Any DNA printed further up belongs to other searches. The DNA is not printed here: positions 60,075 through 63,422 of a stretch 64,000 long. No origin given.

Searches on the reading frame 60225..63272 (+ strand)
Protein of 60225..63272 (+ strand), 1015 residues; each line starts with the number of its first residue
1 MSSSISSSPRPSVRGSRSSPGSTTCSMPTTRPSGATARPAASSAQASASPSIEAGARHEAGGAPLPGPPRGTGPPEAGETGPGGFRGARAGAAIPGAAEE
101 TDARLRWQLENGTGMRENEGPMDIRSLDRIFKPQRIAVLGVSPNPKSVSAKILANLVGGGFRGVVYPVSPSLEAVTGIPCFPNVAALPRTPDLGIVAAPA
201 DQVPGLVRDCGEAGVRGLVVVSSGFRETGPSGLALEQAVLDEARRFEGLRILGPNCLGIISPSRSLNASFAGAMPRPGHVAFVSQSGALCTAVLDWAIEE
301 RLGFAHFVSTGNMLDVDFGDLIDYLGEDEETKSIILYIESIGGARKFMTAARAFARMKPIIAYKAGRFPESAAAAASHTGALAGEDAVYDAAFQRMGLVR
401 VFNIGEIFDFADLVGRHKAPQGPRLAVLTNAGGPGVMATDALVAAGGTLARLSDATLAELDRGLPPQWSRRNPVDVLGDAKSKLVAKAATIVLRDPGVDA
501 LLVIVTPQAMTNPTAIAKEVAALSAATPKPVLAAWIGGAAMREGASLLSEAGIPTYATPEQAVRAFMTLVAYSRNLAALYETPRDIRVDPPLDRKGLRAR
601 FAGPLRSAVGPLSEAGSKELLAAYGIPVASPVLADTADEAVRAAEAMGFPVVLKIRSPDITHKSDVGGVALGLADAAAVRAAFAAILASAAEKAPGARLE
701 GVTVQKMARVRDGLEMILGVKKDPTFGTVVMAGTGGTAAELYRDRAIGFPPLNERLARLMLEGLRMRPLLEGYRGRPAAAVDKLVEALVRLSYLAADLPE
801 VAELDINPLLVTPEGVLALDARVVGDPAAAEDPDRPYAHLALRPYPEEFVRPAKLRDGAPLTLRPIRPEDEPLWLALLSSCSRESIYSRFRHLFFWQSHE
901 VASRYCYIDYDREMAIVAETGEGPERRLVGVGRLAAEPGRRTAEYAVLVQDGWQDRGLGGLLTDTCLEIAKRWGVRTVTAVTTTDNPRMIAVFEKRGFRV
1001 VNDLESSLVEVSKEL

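Call 10: search_protein_families(library=pfam, proteins=[window:60225-63272:+])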
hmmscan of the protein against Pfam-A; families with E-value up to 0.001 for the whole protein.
window:60225-63272:+ (1015 aa): 9 families
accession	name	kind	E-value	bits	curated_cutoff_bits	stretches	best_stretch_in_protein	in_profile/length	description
PF13549.11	ATP-grasp_5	-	5.2e-84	281.5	27.6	1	612-824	10-220/221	ATP-grasp domain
PF13607.11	Succ_CoA_lig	-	2.9e-56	189.5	27.4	1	277-413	1-137/138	Succinyl-CoA ligase like flavodoxin domain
PF13380.12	CoA_binding_2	-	1.1e-22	81.1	22.8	1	135-260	2-114/116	CoA binding domain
PF00583.31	Acetyltransf_1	-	4.2e-12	46.8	20.7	1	887-998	5-116/116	Acetyltransferase (GNAT) family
PF19045.5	Ligase_CoA_2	-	2.8e-10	40.9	23.7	1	427-562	3-144/162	Ligase-CoA domain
PF02629.25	CoA_binding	-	2.6e-09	38.1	22.3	1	132-224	2-97/97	CoA binding domain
PF13302.13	Acetyltransf_3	-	2.4e-07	31.9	25.4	1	861-999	2-138/138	Acetyltransferase (GNAT) domain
PF00549.24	Ligase_CoA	-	6.1e-06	26.8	24.5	0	445-567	3-126/128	CoA-ligase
PF13508.13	Acetyltransf_7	-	4.6e-05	24.2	27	1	916-999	6-83/84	Acetyltransferase (GNAT) domain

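Call 11: search_protein_families(library=ncbifam, proteins=[window:60225-63272:+])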
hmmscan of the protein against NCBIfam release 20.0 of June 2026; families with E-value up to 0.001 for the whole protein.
window:60225-63272:+ (1015 aa): 12 families
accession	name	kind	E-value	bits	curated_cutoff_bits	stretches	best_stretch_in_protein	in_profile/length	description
TIGR02717.1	AcCoA-syn-alpha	equivalog_domain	1.9e-152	508.1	567.15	1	127-572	1-446/447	acetate--CoA ligase alpha subunit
NF045493.1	HydDutCoALig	equivalog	7.4e-152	507.4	1300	1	130-823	6-696/698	4-hydroxybutyrate--CoA ligase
NF045494.1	AcCoALig_Archglob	equivalog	2.4e-133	445.9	1200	2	121-574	212-664/665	acetate--CoA ligase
NF045492.1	HydPropCoALig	equivalog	1.8e-119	400.1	1300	2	123-574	244-698/700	3-hydroxypropionate--CoA ligase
NF004230.0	PRK05678.1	equivalog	4.4e-16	58.9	336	1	176-383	49-252/291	succinate--CoA ligase subunit alpha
TIGR01019.1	sucCoAalpha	subfamily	1.3e-14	54.3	353.2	1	247-382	113-249/286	succinate--CoA ligase subunit alpha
NF058543.1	ActPatMycb56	equivalog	2.7e-13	49.5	460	1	852-997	130-273/317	acetyltransferase Pat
NF001913.0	PRK00696.1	equivalog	2.8e-13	49.6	370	1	614-829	5-222/388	ADP-forming succinate--CoA ligase subunit beta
TIGR01016.1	sucCoAbeta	subfamily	1.3e-09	37.5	375.55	1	613-826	4-219/386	succinate-CoA ligase subunit beta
NF010647.0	PRK14046.1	equivalog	4.3e-07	29.3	604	0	614-826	5-219/392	malate--CoA ligase subunit beta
NF010623.0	PRK14016.1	subfamily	4.7e-06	25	877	1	617-686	218-282/871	cyanophycin synthetase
TIGR02068.2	cya_phycin_syn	equivalog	0.00038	18.6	850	1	617-686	217-281/862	cyanophycin synthetase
